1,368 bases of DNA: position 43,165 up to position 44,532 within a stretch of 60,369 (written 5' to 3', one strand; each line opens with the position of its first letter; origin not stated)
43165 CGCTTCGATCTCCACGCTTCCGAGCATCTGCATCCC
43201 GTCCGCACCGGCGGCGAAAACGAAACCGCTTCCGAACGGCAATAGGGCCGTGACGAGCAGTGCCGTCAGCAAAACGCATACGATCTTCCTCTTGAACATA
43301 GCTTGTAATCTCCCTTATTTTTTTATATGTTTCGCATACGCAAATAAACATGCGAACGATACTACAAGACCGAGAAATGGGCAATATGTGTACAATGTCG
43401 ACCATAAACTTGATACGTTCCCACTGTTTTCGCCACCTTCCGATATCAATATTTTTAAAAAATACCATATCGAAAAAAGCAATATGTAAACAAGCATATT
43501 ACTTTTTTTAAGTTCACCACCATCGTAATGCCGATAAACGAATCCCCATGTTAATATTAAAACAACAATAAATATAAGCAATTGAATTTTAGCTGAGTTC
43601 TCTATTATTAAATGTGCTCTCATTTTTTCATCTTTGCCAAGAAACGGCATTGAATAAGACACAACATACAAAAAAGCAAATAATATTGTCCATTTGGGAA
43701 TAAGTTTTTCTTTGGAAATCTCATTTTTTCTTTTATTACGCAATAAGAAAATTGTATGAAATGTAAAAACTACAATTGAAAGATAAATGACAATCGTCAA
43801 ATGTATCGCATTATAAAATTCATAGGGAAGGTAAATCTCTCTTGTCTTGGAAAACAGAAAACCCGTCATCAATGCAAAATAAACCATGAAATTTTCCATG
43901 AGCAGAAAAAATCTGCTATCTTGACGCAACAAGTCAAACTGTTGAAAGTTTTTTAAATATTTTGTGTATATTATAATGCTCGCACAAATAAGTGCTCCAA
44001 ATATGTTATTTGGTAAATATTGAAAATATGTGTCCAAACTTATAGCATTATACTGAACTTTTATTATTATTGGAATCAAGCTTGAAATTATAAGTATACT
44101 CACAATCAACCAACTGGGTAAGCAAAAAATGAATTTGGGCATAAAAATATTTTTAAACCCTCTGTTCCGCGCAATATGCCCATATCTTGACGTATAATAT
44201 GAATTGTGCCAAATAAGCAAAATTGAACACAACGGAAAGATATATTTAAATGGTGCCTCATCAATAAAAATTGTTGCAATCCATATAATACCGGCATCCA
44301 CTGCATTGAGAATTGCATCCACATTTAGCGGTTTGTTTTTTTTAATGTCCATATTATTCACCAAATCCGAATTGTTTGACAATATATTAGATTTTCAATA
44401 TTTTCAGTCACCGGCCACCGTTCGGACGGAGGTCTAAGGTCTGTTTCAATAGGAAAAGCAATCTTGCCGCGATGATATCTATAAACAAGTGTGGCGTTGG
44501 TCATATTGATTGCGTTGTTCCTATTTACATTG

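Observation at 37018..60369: Non-cellulolytic cohesin-dockerin-SLH surface-display locus with giant adhesin-like cargo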

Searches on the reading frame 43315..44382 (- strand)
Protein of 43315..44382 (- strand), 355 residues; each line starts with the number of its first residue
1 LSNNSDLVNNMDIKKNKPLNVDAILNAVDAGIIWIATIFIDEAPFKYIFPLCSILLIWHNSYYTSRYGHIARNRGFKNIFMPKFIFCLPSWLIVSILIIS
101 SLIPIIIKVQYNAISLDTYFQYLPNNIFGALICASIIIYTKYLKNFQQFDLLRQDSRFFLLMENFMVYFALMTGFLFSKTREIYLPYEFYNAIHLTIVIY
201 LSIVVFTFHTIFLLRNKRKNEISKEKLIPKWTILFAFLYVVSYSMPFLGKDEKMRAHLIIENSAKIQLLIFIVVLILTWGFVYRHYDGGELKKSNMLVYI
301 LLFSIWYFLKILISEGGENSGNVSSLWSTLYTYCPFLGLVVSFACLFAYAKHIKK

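Call 4: search_protein_families(library=pfam, proteins=[window:43315-44382:-], max_evalue=0.01)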
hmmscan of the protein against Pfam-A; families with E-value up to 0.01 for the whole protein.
window:43315-44382:- (355 aa): 0 families

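Call 46: search_protein_families(library=pfam, proteins=[window:43315-44382:-], max_evalue=1)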
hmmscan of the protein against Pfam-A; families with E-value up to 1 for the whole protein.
window:43315-44382:- (355 aa): 1 family
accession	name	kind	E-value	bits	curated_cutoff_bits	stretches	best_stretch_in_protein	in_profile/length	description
PF06196.17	DUF997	-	0.13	12.7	26.3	1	83-118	36-75/77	Protein of unknown function (DUF997)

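Call 77: search_protein_families(library=ncbifam, proteins=[window:43315-44382:-], max_evalue=0.01)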
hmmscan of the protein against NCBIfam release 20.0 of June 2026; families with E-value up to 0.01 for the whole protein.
window:43315-44382:- (355 aa): 0 families
